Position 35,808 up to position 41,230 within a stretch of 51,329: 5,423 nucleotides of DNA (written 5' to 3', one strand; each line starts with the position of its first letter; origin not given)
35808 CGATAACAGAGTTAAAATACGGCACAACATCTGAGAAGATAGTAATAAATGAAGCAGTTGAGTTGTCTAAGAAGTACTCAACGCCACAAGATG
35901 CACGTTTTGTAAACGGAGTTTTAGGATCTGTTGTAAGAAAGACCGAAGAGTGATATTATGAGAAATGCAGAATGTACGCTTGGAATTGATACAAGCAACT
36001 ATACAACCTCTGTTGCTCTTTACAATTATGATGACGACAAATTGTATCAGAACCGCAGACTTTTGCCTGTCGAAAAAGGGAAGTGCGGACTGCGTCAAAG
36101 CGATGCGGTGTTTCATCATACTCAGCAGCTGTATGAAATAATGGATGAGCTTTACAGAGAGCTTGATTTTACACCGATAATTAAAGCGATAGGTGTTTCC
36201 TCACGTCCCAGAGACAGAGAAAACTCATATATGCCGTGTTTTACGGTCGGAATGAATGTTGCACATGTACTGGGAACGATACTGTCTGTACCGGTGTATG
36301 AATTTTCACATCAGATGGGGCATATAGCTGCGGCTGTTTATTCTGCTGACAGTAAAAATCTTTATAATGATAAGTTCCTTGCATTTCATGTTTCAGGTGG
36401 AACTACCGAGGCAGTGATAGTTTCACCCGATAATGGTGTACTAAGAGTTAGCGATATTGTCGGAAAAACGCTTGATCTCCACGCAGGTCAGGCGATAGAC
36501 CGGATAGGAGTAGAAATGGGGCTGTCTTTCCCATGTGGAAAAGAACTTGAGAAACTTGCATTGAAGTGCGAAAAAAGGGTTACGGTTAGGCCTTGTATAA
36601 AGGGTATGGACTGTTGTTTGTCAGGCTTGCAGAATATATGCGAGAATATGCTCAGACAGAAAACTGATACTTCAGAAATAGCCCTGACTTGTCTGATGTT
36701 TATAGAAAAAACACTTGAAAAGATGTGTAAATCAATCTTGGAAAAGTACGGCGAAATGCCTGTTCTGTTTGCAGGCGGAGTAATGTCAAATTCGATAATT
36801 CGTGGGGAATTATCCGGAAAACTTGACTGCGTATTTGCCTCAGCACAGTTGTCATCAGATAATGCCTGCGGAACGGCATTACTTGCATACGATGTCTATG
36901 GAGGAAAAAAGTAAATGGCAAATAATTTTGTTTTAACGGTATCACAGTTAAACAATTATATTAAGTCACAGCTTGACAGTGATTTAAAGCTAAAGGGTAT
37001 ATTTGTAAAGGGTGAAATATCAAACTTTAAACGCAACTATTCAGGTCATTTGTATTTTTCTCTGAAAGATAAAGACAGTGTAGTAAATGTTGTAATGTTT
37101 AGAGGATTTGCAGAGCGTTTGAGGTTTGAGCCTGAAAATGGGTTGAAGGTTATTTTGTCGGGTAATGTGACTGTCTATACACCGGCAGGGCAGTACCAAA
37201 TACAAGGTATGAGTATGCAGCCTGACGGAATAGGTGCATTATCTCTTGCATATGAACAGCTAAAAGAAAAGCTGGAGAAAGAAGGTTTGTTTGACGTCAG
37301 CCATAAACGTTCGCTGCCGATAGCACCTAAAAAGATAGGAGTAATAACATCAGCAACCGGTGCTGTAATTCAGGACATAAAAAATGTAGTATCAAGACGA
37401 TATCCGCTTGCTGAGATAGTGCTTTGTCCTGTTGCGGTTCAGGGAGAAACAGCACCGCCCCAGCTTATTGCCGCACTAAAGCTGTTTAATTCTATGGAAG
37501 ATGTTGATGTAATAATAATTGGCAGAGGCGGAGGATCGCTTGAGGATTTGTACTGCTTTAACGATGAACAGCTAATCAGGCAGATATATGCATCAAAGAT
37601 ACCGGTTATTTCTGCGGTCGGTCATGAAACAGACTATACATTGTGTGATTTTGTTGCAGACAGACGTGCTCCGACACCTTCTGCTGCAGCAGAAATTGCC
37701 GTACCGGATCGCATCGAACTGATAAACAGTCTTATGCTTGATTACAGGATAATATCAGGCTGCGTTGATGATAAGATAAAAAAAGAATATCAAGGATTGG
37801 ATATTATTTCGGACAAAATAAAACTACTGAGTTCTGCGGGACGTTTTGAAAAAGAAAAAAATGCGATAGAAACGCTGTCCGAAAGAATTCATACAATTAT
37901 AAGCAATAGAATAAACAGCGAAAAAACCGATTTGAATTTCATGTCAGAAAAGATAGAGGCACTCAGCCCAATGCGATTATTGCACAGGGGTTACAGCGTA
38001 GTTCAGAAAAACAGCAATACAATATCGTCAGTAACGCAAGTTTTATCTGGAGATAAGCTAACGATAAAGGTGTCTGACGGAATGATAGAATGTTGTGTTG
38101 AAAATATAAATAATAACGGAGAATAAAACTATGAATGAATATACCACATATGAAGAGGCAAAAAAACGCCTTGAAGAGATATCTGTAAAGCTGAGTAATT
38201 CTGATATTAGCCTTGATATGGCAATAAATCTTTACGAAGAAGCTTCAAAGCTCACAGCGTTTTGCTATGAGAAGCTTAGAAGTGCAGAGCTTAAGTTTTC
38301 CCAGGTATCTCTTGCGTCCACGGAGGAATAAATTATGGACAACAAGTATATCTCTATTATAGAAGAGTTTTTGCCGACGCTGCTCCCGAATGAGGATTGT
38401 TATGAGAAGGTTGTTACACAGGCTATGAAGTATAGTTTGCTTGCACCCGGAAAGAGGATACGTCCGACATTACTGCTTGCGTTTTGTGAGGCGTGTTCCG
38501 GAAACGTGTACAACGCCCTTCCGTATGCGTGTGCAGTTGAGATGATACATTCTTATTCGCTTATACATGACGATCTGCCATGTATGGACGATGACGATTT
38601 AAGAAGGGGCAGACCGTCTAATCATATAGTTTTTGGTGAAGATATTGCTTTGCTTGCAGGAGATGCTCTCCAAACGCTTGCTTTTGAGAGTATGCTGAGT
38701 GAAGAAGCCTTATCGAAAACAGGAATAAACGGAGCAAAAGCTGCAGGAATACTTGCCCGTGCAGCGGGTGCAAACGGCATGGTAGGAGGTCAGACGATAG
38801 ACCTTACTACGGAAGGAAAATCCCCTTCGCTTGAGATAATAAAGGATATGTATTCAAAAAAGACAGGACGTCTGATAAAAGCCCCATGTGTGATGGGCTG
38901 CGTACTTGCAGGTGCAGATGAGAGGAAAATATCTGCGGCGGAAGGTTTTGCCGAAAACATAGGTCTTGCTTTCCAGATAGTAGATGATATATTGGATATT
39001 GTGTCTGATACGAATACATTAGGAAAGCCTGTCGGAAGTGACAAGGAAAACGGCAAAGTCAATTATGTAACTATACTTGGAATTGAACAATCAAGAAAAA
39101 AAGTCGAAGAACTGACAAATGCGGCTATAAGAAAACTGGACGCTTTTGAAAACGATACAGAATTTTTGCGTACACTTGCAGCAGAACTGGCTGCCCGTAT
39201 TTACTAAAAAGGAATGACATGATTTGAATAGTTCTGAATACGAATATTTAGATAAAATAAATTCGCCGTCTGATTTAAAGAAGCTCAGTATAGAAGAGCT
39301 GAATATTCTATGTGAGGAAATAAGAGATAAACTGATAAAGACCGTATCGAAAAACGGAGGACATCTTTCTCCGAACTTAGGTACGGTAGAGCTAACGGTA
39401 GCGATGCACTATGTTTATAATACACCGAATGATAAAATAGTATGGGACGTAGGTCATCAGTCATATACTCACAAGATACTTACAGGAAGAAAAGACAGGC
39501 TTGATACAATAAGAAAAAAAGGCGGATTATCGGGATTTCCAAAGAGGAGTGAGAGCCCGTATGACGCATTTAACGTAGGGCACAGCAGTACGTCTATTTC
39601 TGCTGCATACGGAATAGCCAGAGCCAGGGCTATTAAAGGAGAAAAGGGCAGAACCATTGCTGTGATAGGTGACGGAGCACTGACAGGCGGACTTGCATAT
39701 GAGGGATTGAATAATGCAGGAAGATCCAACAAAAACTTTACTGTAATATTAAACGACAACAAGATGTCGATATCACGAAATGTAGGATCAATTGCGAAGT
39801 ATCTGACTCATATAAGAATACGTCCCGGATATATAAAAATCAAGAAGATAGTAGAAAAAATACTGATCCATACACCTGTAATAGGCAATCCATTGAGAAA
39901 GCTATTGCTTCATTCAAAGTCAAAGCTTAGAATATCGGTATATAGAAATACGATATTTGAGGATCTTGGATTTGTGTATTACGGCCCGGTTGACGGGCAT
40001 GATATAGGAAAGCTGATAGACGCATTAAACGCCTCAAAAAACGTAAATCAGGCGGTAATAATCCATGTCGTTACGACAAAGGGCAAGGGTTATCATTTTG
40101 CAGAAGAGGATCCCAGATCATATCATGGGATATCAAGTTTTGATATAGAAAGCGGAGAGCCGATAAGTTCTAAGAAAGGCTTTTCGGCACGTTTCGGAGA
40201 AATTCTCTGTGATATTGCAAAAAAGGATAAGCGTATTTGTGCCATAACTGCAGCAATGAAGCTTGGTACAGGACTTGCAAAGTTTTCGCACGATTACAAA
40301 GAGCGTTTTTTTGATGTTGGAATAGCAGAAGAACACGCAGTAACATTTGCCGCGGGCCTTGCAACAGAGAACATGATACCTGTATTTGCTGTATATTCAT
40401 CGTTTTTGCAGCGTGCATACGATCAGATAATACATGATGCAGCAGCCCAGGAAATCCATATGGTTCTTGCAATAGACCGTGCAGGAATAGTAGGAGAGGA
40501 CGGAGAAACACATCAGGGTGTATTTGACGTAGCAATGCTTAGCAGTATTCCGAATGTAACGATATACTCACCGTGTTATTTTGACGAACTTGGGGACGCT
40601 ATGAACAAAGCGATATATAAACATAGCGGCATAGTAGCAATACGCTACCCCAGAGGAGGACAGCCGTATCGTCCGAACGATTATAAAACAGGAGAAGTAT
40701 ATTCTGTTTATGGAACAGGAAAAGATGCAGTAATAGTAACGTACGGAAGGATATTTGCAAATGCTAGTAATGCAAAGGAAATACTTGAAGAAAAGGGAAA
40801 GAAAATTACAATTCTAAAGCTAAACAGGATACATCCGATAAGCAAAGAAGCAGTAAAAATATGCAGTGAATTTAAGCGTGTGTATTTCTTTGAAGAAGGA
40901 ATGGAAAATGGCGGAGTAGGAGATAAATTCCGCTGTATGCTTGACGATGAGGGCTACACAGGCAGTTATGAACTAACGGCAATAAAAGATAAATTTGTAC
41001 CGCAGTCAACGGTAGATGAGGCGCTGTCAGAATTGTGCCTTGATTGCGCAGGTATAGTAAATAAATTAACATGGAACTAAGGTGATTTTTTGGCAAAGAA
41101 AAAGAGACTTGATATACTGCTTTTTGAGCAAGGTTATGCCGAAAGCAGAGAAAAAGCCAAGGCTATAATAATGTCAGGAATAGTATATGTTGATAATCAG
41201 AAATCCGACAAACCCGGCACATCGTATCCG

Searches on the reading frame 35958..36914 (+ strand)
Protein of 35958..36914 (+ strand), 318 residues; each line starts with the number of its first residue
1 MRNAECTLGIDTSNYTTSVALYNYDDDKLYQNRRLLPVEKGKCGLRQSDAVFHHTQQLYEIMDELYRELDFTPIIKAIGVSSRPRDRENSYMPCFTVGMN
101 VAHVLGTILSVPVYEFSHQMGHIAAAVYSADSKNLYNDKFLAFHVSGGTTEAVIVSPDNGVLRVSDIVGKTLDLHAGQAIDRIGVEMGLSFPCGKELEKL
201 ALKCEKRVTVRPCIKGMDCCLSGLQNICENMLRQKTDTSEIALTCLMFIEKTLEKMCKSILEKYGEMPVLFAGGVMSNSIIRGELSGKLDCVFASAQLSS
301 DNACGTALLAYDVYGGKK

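Call 74: search_protein_families(library=pfam, proteins=[window:35958-36914:+], max_evalue=1e-8)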
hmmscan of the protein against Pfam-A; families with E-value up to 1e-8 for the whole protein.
window:35958-36914:+ (318 aa): 1 family
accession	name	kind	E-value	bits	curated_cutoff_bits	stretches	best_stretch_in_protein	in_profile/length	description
PF00814.31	TsaD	-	1.4e-20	74.6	24.8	1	50-304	25-260/264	tRNA N6-adenosine threonylcarbamoyltransferase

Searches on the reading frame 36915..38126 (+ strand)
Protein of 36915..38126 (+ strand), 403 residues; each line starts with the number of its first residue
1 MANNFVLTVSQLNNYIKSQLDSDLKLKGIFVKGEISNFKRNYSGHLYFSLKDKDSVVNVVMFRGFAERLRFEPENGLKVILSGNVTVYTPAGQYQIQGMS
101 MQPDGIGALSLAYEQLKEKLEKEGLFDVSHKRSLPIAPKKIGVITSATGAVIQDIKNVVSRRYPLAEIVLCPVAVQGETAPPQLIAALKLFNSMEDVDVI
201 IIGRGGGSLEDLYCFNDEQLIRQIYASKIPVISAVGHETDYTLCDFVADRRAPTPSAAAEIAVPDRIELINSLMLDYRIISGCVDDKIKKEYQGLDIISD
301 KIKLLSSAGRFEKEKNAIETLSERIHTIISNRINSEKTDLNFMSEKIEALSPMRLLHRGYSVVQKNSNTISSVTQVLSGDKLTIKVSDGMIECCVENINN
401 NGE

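Call 74: search_protein_families(library=pfam, proteins=[window:36915-38126:+], max_evalue=1e-8)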
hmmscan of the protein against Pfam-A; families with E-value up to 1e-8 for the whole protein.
window:36915-38126:+ (403 aa): 3 families
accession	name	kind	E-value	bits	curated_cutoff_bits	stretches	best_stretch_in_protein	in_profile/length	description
PF02601.20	Exonuc_VII_L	-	1.9e-91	307.3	35.9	2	125-339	1-213/315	Exonuclease VII, large subunit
PF13742.12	tRNA_anti_2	-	4.8e-30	104.1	27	1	7-101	1-94/95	OB-fold nucleic acid binding domain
PF01336.31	tRNA_anti-codon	-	6.3e-11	42.5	27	1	31-102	3-73/75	OB-fold nucleic acid binding domain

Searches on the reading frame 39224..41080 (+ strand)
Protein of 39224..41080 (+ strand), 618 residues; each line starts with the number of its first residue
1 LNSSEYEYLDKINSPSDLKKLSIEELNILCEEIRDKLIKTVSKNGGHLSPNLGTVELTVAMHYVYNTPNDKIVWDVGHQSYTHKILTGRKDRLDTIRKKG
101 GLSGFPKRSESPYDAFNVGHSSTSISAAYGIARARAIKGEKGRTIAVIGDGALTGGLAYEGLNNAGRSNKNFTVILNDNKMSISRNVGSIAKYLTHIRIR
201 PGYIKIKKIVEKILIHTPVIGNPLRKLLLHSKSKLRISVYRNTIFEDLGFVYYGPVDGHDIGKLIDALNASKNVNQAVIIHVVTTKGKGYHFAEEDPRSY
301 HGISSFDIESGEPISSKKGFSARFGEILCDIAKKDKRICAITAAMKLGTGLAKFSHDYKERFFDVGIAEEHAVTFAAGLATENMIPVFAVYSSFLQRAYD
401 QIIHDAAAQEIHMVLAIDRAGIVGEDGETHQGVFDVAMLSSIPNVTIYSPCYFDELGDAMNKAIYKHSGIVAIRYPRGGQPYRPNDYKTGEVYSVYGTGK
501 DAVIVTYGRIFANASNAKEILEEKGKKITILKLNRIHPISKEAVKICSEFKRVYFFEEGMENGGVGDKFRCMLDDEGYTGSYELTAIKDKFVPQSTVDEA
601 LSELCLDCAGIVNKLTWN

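Call 74: search_protein_families(library=pfam, proteins=[window:39224-41080:+], max_evalue=1e-8)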
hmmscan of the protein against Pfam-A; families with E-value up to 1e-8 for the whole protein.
window:39224-41080:+ (618 aa): 3 families
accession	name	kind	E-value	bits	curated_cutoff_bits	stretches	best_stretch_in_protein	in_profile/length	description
PF13292.11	DXP_synthase_N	-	7e-119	396.6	21.2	1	9-284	1-274/274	1-deoxy-D-xylulose-5-phosphate synthase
PF02779.29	Transket_pyr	-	6.1e-40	137.1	27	1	323-478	8-170/174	Transketolase, pyrimidine binding domain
PF02780.25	Transketolase_C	-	1.7e-11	44.6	25.9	1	498-583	8-97/124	Transketolase, C-terminal domain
